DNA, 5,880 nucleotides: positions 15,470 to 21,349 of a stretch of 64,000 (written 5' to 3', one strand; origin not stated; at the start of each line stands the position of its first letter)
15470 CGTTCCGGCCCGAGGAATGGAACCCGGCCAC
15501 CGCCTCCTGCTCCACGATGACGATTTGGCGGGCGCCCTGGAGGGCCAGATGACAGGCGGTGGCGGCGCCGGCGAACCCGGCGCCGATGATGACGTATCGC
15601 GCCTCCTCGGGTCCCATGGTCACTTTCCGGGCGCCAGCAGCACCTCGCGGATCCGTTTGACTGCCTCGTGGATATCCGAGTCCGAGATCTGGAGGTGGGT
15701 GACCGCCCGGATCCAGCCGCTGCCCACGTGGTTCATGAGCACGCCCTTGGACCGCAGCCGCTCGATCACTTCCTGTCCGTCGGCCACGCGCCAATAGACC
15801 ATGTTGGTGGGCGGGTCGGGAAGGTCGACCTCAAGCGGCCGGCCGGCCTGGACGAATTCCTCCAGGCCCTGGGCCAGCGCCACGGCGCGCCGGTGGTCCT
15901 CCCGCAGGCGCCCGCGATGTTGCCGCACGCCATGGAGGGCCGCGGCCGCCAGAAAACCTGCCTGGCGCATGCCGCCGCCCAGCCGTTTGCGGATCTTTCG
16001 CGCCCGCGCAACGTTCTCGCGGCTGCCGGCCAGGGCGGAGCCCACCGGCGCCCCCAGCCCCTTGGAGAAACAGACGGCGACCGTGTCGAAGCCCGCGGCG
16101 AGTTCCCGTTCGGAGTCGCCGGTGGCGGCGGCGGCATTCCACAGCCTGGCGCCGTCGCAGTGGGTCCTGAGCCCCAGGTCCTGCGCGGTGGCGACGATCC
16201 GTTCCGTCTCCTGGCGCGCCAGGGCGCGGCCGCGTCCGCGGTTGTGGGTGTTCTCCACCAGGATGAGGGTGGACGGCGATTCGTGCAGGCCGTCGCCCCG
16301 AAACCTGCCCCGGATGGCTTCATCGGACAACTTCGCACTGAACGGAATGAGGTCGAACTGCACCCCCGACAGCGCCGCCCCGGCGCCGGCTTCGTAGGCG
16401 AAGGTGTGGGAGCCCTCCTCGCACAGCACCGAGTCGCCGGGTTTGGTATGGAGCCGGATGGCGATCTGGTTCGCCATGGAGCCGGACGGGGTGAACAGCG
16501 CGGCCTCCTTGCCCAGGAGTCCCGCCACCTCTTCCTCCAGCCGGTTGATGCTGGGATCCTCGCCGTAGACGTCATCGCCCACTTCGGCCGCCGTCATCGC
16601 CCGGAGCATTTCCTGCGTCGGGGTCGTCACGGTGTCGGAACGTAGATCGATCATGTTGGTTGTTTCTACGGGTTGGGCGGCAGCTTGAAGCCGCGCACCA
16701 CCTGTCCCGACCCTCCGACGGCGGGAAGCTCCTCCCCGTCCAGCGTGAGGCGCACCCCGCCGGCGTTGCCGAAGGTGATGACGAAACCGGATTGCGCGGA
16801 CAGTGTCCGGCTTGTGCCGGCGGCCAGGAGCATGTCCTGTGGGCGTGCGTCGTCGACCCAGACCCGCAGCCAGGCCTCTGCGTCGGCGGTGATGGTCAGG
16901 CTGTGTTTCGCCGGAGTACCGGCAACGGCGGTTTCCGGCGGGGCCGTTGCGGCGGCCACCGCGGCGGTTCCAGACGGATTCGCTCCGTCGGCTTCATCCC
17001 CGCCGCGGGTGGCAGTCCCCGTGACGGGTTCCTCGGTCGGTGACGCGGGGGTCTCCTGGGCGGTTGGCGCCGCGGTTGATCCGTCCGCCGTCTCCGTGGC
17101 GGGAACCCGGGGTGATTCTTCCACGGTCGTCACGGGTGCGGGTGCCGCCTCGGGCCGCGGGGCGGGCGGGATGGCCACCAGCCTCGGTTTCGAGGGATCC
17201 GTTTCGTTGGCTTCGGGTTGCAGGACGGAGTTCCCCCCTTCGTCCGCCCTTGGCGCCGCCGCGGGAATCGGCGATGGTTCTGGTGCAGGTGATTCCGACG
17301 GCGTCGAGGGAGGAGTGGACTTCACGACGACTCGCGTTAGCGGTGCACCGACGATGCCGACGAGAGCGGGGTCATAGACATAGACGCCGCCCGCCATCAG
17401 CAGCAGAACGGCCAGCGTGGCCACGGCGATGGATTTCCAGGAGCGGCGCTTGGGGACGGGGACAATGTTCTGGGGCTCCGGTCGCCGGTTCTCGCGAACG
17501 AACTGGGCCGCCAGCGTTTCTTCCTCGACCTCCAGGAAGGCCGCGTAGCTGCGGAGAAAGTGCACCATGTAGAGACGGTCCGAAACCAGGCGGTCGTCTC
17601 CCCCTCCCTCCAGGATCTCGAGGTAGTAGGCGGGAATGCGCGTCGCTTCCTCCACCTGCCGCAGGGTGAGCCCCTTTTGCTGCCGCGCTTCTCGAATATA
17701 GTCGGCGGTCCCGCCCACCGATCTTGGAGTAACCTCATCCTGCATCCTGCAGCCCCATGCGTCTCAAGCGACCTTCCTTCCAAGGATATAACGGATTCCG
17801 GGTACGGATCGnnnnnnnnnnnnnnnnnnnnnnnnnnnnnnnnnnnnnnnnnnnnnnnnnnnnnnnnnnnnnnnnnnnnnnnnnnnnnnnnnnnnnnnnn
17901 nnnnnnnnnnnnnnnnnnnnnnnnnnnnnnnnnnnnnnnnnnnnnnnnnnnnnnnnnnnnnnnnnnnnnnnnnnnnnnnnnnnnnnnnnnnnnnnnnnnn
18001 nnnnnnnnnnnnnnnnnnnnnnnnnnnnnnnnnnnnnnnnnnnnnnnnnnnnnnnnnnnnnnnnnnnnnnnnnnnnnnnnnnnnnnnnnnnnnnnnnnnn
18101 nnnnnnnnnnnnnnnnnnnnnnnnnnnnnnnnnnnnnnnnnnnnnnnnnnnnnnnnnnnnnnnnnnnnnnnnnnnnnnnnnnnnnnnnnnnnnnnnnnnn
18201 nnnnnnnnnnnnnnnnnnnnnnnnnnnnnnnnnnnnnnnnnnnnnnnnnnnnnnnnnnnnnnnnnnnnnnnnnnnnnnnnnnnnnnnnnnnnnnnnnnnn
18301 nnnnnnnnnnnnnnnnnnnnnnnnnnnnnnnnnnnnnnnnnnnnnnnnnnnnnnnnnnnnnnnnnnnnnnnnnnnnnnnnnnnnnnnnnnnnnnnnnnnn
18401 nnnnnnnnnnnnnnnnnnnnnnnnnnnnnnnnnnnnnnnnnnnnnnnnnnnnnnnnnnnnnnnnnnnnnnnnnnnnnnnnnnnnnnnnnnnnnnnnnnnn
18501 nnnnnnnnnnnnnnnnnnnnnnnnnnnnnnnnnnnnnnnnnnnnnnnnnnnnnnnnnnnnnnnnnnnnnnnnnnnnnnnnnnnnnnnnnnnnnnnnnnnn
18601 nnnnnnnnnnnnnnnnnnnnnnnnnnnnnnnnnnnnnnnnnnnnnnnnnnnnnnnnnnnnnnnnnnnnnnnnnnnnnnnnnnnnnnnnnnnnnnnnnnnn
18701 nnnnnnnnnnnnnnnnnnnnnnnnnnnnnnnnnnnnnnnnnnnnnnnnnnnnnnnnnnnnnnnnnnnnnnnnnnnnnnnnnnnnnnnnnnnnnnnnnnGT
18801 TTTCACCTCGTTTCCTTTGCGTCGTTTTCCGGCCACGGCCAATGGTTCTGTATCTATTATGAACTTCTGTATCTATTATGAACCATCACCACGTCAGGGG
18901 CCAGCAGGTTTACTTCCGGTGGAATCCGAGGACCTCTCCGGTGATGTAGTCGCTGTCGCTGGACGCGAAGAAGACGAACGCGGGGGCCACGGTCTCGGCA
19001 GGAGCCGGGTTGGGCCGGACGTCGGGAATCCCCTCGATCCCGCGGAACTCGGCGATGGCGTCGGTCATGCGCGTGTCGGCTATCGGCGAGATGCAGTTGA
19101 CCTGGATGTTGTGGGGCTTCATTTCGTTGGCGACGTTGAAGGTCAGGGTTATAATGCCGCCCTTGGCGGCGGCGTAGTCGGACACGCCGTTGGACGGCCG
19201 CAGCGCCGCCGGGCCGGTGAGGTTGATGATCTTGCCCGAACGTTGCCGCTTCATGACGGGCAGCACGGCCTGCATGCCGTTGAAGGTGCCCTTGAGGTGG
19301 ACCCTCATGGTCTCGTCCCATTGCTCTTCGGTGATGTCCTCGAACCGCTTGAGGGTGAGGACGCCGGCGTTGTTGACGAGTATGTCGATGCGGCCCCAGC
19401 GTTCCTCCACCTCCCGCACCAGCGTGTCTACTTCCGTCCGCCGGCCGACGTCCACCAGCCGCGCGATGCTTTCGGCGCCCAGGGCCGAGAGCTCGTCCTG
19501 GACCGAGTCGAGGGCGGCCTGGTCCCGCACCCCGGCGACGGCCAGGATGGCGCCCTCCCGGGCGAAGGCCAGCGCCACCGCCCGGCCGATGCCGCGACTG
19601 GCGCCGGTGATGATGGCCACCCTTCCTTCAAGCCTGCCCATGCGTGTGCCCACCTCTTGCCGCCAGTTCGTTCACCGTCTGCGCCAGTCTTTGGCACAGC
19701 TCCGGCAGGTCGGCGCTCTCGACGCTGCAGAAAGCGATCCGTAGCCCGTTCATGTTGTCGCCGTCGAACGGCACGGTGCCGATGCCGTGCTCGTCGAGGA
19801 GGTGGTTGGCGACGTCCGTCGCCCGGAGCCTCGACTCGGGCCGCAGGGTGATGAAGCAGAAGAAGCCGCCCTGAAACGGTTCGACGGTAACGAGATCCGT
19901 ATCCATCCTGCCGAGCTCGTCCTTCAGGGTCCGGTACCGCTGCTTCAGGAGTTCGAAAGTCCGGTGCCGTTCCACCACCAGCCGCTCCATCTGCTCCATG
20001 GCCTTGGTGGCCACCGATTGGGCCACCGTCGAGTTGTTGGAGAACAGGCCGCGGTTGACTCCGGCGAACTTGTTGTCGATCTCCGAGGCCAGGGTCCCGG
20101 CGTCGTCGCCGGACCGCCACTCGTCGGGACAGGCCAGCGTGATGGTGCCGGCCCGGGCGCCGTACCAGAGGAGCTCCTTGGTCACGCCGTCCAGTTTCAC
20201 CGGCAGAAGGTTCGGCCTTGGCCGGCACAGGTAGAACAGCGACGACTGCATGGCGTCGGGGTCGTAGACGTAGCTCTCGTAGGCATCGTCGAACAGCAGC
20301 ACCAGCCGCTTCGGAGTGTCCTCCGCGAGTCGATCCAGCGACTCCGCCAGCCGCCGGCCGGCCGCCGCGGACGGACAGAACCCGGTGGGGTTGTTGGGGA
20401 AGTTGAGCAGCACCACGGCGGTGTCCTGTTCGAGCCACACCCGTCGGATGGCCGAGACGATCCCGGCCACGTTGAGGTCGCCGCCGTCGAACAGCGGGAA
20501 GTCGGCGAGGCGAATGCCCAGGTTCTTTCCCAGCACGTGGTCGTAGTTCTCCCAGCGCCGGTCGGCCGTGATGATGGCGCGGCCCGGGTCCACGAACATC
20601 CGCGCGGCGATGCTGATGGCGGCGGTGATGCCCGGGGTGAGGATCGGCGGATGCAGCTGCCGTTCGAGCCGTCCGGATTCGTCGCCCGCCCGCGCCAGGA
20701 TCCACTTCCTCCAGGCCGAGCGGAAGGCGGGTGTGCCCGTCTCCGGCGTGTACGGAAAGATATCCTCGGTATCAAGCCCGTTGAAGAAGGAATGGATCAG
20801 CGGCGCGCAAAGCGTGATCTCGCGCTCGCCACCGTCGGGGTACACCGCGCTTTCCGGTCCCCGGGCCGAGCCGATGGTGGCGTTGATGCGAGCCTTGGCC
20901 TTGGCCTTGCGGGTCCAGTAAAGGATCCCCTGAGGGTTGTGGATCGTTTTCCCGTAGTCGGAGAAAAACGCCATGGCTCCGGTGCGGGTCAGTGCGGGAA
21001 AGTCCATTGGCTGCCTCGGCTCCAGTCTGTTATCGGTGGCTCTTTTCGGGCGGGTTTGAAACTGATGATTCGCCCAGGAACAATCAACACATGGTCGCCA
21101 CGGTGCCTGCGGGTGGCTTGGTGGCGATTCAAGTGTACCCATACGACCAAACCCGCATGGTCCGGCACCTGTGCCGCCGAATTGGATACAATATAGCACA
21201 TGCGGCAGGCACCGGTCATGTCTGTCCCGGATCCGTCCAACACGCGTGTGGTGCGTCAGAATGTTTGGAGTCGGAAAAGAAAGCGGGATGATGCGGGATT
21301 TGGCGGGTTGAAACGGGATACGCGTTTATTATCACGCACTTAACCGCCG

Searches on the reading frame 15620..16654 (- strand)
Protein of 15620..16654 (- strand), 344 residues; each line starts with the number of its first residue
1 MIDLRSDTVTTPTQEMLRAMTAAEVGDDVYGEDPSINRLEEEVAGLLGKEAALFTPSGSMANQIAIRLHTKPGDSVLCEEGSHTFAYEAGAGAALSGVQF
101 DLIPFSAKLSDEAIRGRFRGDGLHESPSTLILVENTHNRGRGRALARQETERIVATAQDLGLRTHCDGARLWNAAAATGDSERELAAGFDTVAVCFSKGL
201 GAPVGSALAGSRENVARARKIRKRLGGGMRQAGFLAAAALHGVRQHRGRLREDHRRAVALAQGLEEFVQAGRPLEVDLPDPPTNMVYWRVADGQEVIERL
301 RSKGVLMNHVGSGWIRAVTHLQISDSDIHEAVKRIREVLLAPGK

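Call 35: search_protein_families(library=pfam, proteins=[window:15620-16654:-], max_evalue=0.001)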
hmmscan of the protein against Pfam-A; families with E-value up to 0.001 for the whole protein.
window:15620-16654:- (344 aa): 2 families
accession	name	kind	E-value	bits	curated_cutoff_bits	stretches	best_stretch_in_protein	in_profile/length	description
PF01212.27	Beta_elim_lyase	-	4.2e-91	305.7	27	1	3-267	1-268/288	Beta-eliminating lyase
PF00202.27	Aminotran_3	-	3e-06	26.6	30.5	1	272-339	344-403/403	Aminotransferase class-III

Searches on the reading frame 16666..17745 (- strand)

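Call 35: search_protein_families(library=pfam, proteins=[window:16666-17745:-], max_evalue=0.001)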
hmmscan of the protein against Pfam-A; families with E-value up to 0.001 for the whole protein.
window:16666-17745:- (359 aa): 3 families
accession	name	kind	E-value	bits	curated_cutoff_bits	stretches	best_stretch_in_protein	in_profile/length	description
PF13464.11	RodZ_C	-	7.6e-14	51.9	23.9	1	284-351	1-70/72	RodZ C-terminal domain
PF13413.12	HTH_25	-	4e-13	49.4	24.6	1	16-77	1-61/62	Helix-turn-helix domain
PF12844.13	HTH_19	-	0.00023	21.4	30.2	1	17-79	4-59/64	Helix-turn-helix domain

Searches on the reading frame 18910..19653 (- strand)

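Call 35: search_protein_families(library=pfam, proteins=[window:18910-19653:-], max_evalue=0.001)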
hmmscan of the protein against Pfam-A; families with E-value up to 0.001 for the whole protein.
window:18910-19653:- (247 aa): 3 families
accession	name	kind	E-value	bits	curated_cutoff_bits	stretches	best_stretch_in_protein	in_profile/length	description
PF00106.31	adh_short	-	1.5e-53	181.7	26.6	1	11-202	1-192/195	short chain dehydrogenase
PF13561.12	adh_short_C2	-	5.1e-51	174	27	1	17-242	1-229/236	Enoyl-(Acyl carrier protein) reductase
PF08659.16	KR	-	1.1e-13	51.9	22.6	1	14-163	4-152/180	KR domain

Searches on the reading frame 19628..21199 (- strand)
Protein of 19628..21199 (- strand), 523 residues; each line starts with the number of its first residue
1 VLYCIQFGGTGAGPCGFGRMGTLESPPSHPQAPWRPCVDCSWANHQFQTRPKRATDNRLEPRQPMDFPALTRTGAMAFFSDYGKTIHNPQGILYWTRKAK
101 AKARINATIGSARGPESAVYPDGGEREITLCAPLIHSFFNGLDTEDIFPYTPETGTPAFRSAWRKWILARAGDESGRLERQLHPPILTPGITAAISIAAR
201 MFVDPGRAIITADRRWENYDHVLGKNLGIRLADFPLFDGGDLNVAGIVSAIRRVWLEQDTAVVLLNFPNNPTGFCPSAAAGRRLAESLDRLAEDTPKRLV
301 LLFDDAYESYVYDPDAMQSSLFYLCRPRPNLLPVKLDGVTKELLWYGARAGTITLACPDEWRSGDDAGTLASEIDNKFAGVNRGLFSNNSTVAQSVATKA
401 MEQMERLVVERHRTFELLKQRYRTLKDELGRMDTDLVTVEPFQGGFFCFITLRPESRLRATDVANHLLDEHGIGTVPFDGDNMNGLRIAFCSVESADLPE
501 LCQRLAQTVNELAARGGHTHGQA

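Call 35: search_protein_families(library=pfam, proteins=[window:19628-21199:-], max_evalue=0.001)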
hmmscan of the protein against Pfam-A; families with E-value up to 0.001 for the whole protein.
window:19628-21199:- (523 aa): 1 family
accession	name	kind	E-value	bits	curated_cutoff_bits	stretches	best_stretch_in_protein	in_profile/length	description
PF00155.27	Aminotran_1_2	-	5.4e-31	108.5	19.7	1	143-505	31-361/361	Aminotransferase class I and II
